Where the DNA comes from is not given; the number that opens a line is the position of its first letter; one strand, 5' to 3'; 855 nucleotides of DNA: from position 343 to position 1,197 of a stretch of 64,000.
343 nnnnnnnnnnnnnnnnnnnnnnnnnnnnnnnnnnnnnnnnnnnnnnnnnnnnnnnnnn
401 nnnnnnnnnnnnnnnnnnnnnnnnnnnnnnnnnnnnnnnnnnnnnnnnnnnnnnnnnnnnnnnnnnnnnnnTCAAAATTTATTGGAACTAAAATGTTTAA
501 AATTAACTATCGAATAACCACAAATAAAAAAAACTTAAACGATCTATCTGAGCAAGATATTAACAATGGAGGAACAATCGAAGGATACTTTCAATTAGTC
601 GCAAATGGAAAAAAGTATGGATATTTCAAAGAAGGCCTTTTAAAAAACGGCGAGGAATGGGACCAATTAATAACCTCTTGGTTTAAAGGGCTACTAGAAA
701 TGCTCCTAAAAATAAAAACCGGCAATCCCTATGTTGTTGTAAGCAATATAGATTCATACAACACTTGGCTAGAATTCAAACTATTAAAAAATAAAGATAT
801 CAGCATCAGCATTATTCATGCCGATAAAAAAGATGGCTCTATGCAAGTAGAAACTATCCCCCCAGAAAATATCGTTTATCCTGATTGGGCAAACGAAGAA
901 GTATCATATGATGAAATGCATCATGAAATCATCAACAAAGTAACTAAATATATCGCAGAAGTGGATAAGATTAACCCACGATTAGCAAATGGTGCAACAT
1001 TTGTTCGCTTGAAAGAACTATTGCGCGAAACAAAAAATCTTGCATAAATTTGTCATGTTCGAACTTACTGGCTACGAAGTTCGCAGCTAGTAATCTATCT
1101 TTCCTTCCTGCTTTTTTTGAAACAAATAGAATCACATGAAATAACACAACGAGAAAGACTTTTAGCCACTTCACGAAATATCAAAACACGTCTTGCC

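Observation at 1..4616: Tandem toxin/immunity-like cassettes plus toxin-less orphan modules: a polymorphic-toxin-style locus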

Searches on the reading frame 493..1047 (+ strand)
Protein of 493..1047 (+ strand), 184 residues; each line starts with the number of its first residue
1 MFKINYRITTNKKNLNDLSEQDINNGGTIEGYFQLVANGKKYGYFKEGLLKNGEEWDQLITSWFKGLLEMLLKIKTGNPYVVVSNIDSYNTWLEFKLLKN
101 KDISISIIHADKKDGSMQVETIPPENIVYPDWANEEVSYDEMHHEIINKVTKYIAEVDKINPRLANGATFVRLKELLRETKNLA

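Call 4: search_protein_families(library=pfam, proteins=[window:493-1047:+], max_evalue=1)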
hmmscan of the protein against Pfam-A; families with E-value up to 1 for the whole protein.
window:493-1047:+ (184 aa): 3 families
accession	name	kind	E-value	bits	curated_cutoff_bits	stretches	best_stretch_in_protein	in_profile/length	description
PF06034.16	DUF919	-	0.018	15.3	21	1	141-165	24-48/62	Nucleopolyhedrovirus protein of unknown function (DUF919)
PF19273.5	Exportin-5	-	0.082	11.3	27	1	3-102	151-249/823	Exportin-5 family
PF09631.16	Sen15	-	0.13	13.1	22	1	82-150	2-65/101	Sen15 protein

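Call 9: find_encoding_contigs(protein=window:493-1047:+, flank=10000, max_places=6)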
Protein window:493-1047:+ (184 aa): 5 contigs read that carry it; 5 places shown.
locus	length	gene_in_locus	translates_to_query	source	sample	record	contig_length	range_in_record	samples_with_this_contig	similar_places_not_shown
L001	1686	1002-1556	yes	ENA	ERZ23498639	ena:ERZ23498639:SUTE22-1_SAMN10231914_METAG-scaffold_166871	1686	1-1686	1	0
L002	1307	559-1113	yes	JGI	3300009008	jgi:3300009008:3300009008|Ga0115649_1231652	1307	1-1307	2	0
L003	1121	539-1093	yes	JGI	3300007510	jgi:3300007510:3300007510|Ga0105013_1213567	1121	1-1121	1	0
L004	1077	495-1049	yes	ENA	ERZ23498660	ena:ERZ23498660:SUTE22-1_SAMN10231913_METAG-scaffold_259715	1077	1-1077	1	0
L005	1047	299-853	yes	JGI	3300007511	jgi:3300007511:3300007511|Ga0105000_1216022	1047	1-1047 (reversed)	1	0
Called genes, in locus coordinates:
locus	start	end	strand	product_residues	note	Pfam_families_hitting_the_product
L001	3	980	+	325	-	?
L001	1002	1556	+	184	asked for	-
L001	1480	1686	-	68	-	?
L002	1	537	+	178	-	?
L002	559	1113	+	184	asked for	-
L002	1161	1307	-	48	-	?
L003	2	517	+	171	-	?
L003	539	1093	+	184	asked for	-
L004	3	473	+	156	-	?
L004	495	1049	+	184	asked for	-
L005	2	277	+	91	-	?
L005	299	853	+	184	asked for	-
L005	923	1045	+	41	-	?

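Call 10: search_protein_families(library=ncbifam, proteins=[window:493-1047:+], max_evalue=0.1)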
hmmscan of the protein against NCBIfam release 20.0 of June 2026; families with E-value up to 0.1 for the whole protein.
window:493-1047:+ (184 aa): 0 families

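Call 16: list_cluster_members(proteins=[P0001, window:493-1047:+, window:1887-2441:+, window:2580-3866:+, window:23500-24969:-, window:43638-45560:-, window:51641-53386:-])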
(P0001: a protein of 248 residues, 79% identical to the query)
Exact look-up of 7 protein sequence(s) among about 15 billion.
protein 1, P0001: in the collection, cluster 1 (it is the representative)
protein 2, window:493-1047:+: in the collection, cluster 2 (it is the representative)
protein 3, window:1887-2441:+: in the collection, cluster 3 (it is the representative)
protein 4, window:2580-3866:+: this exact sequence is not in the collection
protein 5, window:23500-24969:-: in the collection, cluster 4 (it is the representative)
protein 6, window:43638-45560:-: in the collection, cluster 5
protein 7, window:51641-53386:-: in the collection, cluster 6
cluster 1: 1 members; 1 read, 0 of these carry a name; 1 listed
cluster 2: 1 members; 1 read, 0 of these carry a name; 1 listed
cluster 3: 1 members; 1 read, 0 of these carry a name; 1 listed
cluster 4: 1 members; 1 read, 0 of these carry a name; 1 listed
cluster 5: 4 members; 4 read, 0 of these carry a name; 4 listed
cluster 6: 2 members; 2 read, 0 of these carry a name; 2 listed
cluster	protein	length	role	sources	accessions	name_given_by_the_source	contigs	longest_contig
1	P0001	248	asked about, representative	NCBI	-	-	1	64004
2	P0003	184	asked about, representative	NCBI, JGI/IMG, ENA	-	-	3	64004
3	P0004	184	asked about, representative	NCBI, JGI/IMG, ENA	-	-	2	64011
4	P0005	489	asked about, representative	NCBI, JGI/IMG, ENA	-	-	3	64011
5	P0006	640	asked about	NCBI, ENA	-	-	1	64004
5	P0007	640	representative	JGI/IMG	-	-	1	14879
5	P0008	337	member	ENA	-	-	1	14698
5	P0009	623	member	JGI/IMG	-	-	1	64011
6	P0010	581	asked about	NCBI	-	-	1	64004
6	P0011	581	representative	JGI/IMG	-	-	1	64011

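Call 21: find_homologous_proteins(query=window:493-1047:+, max_evalue=0.001)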
Query window:493-1047:+ (184 aa): 9 proteins with E <= 0.001 among 91 candidates.
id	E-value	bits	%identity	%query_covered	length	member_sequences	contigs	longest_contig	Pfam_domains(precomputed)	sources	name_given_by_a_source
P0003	1.3e-117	408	100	100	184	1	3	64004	-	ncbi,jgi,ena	-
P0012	7.7e-79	282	68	100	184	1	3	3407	-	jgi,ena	-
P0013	4.5e-74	266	67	100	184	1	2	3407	-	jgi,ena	-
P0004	7.5e-72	259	66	100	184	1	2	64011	-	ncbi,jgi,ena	-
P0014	1.9e-54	202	55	96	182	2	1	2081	-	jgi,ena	-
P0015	1.6e-40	157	44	97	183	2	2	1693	-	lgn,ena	-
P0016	2.1e-37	147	42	98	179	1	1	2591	-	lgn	-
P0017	2.2e-32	130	39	91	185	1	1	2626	-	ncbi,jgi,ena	jgi:hypothetical protein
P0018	1.2e-21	95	36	98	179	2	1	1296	-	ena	-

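Call 22: find_encoding_contigs(protein=P0012, flank=10000)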
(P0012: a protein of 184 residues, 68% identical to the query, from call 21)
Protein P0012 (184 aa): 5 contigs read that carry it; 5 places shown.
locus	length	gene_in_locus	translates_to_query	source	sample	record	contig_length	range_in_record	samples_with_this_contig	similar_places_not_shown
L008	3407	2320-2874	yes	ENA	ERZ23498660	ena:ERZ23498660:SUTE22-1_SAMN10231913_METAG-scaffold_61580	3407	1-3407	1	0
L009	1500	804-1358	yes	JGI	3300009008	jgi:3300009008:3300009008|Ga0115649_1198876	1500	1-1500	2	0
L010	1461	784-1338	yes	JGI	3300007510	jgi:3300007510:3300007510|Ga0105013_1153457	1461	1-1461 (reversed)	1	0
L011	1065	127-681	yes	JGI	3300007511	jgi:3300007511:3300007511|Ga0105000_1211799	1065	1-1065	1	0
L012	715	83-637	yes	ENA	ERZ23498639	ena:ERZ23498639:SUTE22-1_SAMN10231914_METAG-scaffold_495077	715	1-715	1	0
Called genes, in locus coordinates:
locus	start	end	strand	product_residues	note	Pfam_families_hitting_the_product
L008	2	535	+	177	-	?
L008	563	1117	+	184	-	-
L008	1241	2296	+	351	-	-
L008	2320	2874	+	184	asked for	-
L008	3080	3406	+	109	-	?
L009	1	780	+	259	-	?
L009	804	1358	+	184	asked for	-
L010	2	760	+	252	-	?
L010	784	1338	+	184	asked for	-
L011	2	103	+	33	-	?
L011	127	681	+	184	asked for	-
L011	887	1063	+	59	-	?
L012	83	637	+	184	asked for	-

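Call 23: find_encoding_contigs(protein=P0017, flank=10000)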
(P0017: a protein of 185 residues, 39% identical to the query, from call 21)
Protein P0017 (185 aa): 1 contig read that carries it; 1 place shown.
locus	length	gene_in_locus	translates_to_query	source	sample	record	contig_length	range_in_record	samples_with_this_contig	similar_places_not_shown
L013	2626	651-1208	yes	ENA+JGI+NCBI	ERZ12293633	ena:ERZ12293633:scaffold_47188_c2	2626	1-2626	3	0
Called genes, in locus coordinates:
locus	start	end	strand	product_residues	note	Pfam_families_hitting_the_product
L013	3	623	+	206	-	?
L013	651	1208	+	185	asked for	-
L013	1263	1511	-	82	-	-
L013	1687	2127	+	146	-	-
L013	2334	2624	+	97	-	?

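Call 24: find_encoding_contigs(protein=P0016, flank=10000)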
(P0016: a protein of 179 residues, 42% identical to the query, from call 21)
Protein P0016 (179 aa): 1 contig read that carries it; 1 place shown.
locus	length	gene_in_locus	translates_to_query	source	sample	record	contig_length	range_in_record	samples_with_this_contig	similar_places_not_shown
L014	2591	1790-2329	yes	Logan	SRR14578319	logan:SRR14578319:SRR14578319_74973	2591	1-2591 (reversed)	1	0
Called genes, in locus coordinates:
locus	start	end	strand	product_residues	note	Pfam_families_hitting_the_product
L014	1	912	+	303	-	?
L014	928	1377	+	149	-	-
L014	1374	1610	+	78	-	-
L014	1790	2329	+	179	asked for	-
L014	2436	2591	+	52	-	?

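Call 34: search_protein_families(library=pfam, proteins=[L008:1241-2296:+, L013:3-623:+, L014:1-912:+, L014:928-1377:+, L014:1374-1610:+, L013:1687-2127:+, P0017, P0016], max_evalue=5)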
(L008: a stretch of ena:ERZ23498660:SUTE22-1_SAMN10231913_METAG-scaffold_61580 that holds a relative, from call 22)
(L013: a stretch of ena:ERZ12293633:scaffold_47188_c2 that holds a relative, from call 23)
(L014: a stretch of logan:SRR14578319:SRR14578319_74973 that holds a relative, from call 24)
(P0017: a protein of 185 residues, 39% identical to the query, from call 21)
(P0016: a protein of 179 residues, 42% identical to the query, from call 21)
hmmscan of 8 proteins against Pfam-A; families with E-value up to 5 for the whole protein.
L008:1241-2296:+ (351 aa): 2 families
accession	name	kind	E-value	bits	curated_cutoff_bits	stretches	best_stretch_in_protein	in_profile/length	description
PF14436.11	EndoU_bacteria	-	0.013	16.3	25.3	1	281-340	64-126/129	Bacterial EndoU nuclease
PF15569.11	Imm40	-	0.14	13.2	25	1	291-331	11-49/90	Immunity protein 40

L013:3-623:+ (206 aa): 3 families
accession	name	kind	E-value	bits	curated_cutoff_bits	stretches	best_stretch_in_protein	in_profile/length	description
PF20616.4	Caps_syn_GfcC_N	-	0.06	14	22.1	1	129-197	56-124/129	Capsule biosynthesis GfcC, N-terminal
PF07080.17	DUF1348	-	0.11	12.9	22.1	0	9-43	82-117/130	Protein of unknown function (DUF1348)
PF01817.26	CM_2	-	0.15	12.7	27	1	41-90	20-71/80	Chorismate mutase type II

L014:1-912:+ (303 aa): 0 families

L014:928-1377:+ (149 aa): 3 families
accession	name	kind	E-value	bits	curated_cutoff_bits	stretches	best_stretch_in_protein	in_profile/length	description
PF00684.25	DnaJ_CXXCXGXG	-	0.014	16.1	32.7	1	2-33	17-47/65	DnaJ central domain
PF20833.2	RNase_E_G_Thio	-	0.091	13.3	26.8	1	2-21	1-20/86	RNase E/G, Thioredoxin-like domain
PF24029.1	DUF7340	-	0.16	12.2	27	1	5-36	19-50/62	Domain of unknown function (DUF7340)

L014:1374-1610:+ (78 aa): 1 family
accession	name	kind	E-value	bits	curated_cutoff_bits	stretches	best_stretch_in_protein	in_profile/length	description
PF24029.1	DUF7340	-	1.2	9.4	27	0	3-43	7-52/62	Domain of unknown function (DUF7340)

L013:1687-2127:+ (146 aa): 2 families
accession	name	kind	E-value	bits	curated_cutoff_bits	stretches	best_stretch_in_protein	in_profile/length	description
PF13429.12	TPR_15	-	0.025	14.5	26.2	1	71-107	153-189/280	Tetratricopeptide repeat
PF07719.23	TPR_2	-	0.15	12.7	27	1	67-97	3-34/34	Tetratricopeptide repeat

P0017 (185 aa): 0 families

P0016 (179 aa): 2 families
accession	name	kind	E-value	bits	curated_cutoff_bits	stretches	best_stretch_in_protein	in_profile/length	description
PF12771.13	SusD-like_2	-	0.012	14.9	27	1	76-105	370-398/415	Starch-binding associating with outer membrane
PF03192.19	DUF257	-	0.014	15.7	25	1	86-178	50-138/205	Pyrococcus protein of unknown function, DUF257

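Call 42: search_solved_structures(query=A2, max_evalue=10, show_alignments=1)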
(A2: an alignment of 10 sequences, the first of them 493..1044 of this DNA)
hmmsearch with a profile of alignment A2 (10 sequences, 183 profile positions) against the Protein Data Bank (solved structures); distinct sequences matched with E-value up to 10: 3.
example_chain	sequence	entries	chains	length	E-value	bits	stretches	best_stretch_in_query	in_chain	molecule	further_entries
1ukl_C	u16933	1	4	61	0.063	16.4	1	142-179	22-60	Sterol regulatory element binding protein-2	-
6igv_A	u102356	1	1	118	0.21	14.7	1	127-180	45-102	Kinesin-1 heavy chain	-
6ign_A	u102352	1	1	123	0.23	14.6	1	127-180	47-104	Kinesin-1 heavy chain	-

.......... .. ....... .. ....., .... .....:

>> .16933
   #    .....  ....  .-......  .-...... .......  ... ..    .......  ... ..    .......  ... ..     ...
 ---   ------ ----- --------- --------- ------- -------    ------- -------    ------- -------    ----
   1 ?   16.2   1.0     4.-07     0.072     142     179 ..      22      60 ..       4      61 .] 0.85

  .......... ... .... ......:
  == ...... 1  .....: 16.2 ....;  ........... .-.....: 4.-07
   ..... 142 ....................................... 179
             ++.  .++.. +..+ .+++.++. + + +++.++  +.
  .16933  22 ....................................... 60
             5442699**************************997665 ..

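Call 51: predict_structure(alignment_id=A4)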
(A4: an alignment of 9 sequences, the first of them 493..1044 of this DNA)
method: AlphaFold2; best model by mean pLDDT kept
length: 184 residues; sequences in the alignment: 9
mean_pLDDT: 89.5   pTM: 0.88
mean pLDDT of the five models: 89.5, 89.5, 87.5, 85.3, 82.3
residues with pLDDT >= 90: 117; 70-90: 56; 50-70: 11; < 50: 0
segments of 3 or more residues with pLDDT < 50: none
pLDDT, mean of each block of 10 residues (from residue 1): 94 89 85 94 88 82 95 94 79 91 92 73 88 92 97 96 92 96 79
secondary structure, 60 per line:
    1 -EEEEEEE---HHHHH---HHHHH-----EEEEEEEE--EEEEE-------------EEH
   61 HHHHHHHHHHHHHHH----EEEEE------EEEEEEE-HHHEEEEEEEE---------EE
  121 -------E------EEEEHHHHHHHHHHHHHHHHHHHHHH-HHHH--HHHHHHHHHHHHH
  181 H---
elements in order: E2-8 H12-16 H20-24 E30-37 E40-44 H60-75 E80-84 E91-97 E102-109 E135-138 H139-160 H162-165 H168-181

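Call 56: fold_search(model_id=the predicted structure, library=pdb)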
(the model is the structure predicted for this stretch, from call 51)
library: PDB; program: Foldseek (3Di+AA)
matches with E <= 10: 493; with E <= 0.001: 0
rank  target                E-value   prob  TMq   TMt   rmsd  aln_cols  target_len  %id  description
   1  2gid_A                1.4e-01  0.35  0.27  0.31  13.5       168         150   11  Crystal structures of trypanosoma bruciei MRP1/MRP2 (released 2006-09-05)
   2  7sgz_G                1.4e-01  0.12  0.18  0.13  17.0       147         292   11  Structure of the yeast Rad24-RFC loader bound to DNA and the closed 9-1-1 clamp (released 2022-03-23)
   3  2gia_G                1.8e-01  0.28  0.27  0.31  13.6       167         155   11  Crystal structures of trypanosoma bruciei MRP1/MRP2 (released 2006-09-05)
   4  4ntq_B                2.0e-01  0.72  0.42  0.50   7.2       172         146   10  CdiA-CT/CdiI toxin and immunity complex from Enterobacter cloacae (released 2014-03-26)
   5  9cy7_B                2.3e-01  0.06  0.14  0.04  20.3       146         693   16  Structure of S.pombe Dis3L2 in complex with oligoU RNA substrate (released 2025-08-06)
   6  9n96_E                2.7e-01  0.25  0.17  0.34   8.8        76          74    9  CRYO-EM STRUCTURE OF human U7 SM RING IN COMPLEX WITH SYMPLEKIN N-TERMINAL DOMAIN (released 2026-01-21)
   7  8fs5_G                2.8e-01  0.12  0.21  0.15  16.0       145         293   11  Structure of S. cerevisiae Rad24-RFC loading the 9-1-1 clamp onto a 10-nt gapped DNA in step 3 (open 9-1-1 and stably  (released 2023-06-14)
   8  6pe3                  3.6e-01  0.03  0.12  0.07  17.4       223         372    9  Structure of YcaO enzyme from Methanocaldococcus jannaschii in complex with ATP (released 2020-01-08)
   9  6kco_F                4.0e-01  0.13  0.18  0.30   9.2        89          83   13  Shuguo PWWP in complex with ssDNA (released 2020-07-01)
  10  8fs6_G                4.2e-01  0.07  0.19  0.13  16.6       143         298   11  Structure of S. cerevisiae Rad24-RFC loading the 9-1-1 clamp onto a 10-nt gapped DNA in step 4 (partially closed 9-1-1 (released 2023-06-14)
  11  2gia_A                4.5e-01  0.18  0.27  0.31  13.6       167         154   11  Crystal structures of trypanosoma bruciei MRP1/MRP2 (released 2006-09-05)
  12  7ypf_A                4.5e-01  0.07  0.17  0.13  16.3       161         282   10  Crystal structure of AsfvPCNA in space group of P1 (released 2023-08-02)
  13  4f8c_C                4.7e-01  0.08  0.20  0.16  15.6       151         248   11  Structure of the Cif:Nedd8 complex - Yersinia pseudotuberculosis Cycle Inhibiting Factor in complex with human Nedd8 (released 2012-06-20)
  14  8i6g_A                5.0e-01  0.08  0.18  0.14  16.0       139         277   10  Crystal structure of the African swine fever virus DNA sliding clamp (native form) (released 2023-06-07)
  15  6kco_E                5.3e-01  0.13  0.18  0.34   9.2        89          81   13  Shuguo PWWP in complex with ssDNA (released 2020-07-01)
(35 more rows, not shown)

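Call 64: find_encoding_contigs(protein=P0013, flank=10000)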
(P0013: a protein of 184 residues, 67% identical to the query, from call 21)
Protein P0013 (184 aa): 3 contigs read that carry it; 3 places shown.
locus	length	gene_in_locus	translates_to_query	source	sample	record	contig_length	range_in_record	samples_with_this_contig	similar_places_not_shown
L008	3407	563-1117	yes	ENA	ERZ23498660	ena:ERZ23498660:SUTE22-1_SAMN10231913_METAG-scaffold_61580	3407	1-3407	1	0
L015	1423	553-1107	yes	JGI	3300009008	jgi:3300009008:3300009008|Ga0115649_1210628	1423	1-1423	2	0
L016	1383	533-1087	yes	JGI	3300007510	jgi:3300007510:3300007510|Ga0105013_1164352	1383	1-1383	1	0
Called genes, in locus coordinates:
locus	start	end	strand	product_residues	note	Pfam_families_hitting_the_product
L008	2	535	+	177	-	?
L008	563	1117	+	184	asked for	-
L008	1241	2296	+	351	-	-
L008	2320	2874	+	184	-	-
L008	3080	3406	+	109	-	?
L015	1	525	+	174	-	?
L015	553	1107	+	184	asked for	-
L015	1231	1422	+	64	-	?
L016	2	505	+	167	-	?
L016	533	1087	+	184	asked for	-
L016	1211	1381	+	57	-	?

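Call 65: find_encoding_contigs(protein=P0014, flank=10000)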
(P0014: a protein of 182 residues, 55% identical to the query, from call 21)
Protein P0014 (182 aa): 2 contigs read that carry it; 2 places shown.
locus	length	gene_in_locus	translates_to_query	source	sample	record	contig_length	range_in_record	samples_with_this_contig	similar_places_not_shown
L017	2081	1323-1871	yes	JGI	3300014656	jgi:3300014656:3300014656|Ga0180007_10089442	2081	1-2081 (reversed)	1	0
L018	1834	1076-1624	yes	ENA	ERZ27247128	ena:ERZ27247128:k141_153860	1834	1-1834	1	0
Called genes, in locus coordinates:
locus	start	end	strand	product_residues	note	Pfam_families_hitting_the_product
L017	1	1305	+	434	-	?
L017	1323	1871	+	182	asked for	-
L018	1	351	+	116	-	?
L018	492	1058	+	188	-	-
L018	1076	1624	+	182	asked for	-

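Call 69: find_related_loci(query=A2, collection=metagenome_contigs, flank=8000)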
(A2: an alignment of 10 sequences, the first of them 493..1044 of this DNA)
Query A2 (184 aa) in metagenome_contigs; peptide patterns used: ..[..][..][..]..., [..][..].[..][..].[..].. (x = any residue, [..] = any of these).
225 stretches matched a pattern; 100 encode a relative of the query (tblastn E <= 1e-3); the best 80 are kept; 80 distinct loci.
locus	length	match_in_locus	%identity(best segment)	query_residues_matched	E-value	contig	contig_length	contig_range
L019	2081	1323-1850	55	1-176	4e-61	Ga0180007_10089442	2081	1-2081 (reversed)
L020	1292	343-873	50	1-177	7e-54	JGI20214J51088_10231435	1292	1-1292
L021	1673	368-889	34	1-177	1e-30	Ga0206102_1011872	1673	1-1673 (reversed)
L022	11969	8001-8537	35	1-182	2e-29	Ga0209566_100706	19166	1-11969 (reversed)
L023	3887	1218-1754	35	1-182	3e-29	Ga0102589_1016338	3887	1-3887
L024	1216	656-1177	37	1-177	2e-29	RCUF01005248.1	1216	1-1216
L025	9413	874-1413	35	1-179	2e-26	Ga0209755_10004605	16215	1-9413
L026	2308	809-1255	39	1-161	7e-26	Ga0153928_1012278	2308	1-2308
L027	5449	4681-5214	32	3-181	1e-24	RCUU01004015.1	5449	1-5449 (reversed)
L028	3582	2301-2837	31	1-164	3e-23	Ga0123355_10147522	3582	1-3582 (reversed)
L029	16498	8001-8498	32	1-169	6e-23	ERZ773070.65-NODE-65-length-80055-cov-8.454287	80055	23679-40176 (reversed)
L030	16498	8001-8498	32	1-169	1e-22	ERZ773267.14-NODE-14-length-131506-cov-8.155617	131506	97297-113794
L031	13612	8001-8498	31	1-169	3e-22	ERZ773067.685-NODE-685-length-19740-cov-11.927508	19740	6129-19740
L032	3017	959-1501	33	1-184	4e-22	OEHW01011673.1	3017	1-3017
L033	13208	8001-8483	32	1-164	2e-21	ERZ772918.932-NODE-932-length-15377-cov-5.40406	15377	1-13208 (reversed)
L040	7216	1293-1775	31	1-164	4e-19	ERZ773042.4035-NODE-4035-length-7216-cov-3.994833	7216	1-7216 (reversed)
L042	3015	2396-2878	30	1-164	2e-18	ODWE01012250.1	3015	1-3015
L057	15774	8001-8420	32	1-154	9e-16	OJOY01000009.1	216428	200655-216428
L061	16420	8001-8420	32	1-154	9e-16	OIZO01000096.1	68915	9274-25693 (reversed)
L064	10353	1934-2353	33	1-154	2e-14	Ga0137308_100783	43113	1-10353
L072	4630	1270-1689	30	1-154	7e-14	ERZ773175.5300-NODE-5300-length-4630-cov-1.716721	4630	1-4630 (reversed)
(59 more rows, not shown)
